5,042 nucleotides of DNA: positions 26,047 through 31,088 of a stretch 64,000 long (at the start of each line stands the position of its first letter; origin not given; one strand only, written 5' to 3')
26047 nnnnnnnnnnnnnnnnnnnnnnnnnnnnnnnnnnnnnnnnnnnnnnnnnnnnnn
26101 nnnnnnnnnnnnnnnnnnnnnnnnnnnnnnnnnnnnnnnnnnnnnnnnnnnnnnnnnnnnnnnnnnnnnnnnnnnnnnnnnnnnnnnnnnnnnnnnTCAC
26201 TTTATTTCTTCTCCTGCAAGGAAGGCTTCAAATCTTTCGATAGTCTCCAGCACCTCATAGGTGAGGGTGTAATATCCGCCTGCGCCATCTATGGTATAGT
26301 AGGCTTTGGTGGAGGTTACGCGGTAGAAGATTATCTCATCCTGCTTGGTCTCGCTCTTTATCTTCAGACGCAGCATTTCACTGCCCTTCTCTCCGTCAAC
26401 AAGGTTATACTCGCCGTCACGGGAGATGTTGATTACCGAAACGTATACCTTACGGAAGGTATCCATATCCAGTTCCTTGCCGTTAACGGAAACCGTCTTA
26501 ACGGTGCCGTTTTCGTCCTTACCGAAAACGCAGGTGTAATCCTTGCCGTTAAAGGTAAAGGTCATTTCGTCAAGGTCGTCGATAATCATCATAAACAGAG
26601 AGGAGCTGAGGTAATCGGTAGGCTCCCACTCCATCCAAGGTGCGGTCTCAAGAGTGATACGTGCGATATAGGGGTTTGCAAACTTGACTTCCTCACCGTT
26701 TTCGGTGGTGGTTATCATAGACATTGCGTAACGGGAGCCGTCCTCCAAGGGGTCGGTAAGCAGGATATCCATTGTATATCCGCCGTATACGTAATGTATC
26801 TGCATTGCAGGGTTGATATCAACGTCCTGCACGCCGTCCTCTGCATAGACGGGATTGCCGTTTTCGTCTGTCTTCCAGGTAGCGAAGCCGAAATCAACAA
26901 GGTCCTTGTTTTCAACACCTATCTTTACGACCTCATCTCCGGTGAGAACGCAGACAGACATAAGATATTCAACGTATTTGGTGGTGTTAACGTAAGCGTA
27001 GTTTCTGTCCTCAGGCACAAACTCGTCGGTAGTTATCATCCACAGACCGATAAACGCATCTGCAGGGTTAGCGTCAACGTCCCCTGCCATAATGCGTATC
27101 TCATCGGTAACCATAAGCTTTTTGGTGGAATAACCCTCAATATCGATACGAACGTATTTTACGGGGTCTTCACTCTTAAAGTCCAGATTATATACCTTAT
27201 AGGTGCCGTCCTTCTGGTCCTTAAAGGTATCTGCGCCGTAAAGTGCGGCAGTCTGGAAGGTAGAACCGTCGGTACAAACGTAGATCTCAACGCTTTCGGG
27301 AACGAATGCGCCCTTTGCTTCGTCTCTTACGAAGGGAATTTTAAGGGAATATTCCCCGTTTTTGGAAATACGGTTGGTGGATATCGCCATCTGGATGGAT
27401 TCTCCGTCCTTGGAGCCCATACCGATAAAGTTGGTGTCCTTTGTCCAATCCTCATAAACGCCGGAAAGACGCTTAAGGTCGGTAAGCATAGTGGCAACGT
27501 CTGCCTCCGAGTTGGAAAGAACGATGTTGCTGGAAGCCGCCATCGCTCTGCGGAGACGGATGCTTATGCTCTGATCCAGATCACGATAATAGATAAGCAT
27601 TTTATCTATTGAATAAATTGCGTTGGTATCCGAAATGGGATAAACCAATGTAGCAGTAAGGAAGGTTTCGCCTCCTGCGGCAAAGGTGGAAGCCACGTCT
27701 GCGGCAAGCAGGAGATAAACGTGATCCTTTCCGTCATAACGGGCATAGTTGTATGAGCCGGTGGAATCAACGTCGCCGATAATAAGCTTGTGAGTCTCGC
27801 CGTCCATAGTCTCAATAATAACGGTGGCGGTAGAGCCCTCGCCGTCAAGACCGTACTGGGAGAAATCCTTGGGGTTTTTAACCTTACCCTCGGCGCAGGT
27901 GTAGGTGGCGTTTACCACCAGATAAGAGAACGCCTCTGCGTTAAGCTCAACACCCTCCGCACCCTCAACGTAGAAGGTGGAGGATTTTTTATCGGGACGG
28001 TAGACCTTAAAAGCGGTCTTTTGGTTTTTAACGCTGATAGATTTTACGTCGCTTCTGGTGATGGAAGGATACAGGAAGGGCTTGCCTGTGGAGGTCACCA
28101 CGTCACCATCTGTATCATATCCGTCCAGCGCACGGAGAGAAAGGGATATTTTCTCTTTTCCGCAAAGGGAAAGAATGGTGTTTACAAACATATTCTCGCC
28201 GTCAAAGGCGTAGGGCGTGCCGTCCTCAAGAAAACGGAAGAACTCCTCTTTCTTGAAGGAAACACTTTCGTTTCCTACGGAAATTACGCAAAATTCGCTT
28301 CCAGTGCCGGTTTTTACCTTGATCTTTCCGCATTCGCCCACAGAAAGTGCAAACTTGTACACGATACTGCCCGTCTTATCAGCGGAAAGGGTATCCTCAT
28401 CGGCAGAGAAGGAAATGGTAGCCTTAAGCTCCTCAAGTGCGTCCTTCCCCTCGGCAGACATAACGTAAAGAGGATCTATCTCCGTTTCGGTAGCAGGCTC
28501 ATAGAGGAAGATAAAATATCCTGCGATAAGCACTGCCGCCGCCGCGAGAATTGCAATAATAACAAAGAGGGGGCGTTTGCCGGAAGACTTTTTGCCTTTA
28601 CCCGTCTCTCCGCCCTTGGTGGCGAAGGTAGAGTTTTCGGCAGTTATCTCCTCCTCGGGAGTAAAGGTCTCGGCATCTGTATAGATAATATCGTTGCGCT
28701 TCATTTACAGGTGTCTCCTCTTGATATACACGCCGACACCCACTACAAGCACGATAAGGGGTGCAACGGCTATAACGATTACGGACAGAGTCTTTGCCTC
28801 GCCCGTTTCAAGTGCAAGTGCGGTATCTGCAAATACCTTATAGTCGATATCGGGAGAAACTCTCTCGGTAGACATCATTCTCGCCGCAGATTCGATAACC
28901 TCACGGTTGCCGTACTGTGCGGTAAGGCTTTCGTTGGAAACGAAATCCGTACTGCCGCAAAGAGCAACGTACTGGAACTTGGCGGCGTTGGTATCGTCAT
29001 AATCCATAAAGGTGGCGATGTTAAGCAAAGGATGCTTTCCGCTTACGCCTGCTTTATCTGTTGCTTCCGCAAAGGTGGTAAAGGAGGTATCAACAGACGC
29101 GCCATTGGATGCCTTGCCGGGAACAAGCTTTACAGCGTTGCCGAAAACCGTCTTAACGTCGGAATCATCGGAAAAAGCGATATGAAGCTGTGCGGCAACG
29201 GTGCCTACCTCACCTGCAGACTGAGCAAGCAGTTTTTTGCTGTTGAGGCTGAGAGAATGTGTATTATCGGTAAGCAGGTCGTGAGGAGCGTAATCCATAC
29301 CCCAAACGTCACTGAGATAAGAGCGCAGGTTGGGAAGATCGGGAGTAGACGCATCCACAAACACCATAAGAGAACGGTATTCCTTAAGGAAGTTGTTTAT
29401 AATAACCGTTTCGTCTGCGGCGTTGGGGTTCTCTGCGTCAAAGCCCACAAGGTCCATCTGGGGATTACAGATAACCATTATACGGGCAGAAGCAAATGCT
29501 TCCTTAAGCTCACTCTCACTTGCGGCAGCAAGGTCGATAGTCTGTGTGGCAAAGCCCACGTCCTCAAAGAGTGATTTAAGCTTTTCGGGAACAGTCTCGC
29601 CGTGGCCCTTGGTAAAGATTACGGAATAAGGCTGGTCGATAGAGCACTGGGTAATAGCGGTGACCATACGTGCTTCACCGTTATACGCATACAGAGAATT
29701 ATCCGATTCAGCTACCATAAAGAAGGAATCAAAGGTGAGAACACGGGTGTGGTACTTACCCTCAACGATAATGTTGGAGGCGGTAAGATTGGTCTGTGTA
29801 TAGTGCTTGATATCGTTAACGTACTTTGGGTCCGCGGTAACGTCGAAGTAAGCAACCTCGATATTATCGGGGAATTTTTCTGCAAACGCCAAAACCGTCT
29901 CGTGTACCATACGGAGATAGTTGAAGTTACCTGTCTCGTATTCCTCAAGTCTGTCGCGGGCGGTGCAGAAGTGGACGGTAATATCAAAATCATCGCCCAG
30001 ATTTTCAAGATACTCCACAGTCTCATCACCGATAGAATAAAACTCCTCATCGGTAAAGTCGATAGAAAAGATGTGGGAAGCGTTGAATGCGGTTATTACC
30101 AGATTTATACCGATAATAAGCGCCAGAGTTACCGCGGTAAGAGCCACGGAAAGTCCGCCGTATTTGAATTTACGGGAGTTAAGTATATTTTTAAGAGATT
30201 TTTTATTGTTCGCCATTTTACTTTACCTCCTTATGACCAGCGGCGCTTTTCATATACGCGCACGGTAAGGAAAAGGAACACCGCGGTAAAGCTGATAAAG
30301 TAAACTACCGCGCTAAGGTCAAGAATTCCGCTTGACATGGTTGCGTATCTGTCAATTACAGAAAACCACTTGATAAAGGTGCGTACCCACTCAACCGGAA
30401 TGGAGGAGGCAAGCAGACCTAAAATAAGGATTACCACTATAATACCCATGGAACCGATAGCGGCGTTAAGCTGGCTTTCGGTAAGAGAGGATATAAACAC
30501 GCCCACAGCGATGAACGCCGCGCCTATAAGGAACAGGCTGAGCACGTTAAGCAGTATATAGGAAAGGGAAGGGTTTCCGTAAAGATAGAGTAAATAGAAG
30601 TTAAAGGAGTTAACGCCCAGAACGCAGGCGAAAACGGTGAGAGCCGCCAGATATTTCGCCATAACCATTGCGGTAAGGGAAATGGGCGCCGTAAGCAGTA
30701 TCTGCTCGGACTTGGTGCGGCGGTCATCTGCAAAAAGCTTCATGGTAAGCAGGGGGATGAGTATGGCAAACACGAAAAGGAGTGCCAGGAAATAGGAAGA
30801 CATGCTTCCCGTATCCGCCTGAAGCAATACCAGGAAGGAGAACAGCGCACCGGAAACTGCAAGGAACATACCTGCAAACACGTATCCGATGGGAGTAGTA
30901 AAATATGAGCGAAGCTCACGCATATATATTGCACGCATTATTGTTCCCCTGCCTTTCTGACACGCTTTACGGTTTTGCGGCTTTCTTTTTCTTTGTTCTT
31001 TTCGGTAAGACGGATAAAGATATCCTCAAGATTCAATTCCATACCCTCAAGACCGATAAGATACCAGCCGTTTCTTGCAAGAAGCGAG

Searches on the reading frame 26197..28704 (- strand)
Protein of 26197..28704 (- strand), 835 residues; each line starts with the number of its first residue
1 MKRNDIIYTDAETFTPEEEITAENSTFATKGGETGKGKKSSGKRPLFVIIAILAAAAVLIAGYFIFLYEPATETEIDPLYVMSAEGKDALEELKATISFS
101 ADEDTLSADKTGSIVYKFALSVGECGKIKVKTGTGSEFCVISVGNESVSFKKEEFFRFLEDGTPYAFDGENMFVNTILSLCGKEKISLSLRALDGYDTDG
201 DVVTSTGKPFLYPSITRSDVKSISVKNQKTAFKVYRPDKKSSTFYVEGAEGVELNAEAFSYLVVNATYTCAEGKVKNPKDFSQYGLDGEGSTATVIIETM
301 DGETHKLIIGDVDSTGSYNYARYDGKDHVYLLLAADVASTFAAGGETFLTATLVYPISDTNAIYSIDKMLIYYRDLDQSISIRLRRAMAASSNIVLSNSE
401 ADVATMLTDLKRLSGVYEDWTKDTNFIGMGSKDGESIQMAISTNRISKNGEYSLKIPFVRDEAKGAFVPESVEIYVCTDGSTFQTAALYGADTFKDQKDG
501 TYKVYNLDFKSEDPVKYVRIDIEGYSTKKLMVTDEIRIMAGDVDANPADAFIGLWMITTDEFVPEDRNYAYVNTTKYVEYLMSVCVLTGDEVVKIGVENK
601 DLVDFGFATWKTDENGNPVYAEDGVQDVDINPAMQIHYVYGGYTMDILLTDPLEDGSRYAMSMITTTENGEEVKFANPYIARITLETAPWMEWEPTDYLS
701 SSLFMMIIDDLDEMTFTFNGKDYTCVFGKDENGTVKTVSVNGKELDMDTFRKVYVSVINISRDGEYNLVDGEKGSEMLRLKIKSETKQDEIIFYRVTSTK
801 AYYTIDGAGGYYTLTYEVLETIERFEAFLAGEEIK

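Call 94: search_protein_families(library=pfam, proteins=[window:26197-28704:-], max_evalue=0.00001)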
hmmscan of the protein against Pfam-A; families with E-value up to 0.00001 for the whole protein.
window:26197-28704:- (835 aa): 1 family
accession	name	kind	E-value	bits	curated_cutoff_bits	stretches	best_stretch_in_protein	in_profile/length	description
PF14238.11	DUF4340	-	5.9e-11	43.4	25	1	248-366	5-118/183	Domain of unknown function (DUF4340)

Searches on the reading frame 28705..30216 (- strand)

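Call 94: search_protein_families(library=pfam, proteins=[window:28705-30216:-], max_evalue=0.00001)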
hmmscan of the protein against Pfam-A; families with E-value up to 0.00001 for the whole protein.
window:28705-30216:- (503 aa): 0 families

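Call 96: search_protein_families(library=pfam, proteins=[window:28705-30216:-], max_evalue=0.001)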
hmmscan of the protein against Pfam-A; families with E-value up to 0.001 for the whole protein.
window:28705-30216:- (503 aa): 1 family
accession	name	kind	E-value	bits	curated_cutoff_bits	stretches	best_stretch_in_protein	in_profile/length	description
PF23357.1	DUF7088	-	0.00015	22.3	27.8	1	57-155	2-91/105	Domain of unknown function (DUF7088)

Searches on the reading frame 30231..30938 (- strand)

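Call 94: search_protein_families(library=pfam, proteins=[window:30231-30938:-], max_evalue=0.00001)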
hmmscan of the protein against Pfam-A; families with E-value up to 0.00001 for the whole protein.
window:30231-30938:- (235 aa): 4 families
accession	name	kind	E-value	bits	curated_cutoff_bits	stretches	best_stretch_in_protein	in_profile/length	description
PF12679.13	ABC2_membrane_2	-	4.5e-08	33.1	27.2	1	52-232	73-281/283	ABC-2 family transporter protein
PF12698.13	ABC2_membrane_3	-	3.8e-06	26.7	31.6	1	43-217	157-327/347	ABC-2 family transporter protein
PF13346.12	ABC2_membrane_5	-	4e-06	27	25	1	44-223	28-198/205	ABC-2 family transporter protein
PF01061.29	ABC2_membrane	-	8.1e-06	26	26.9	1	2-193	4-197/211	ABC-2 type transporter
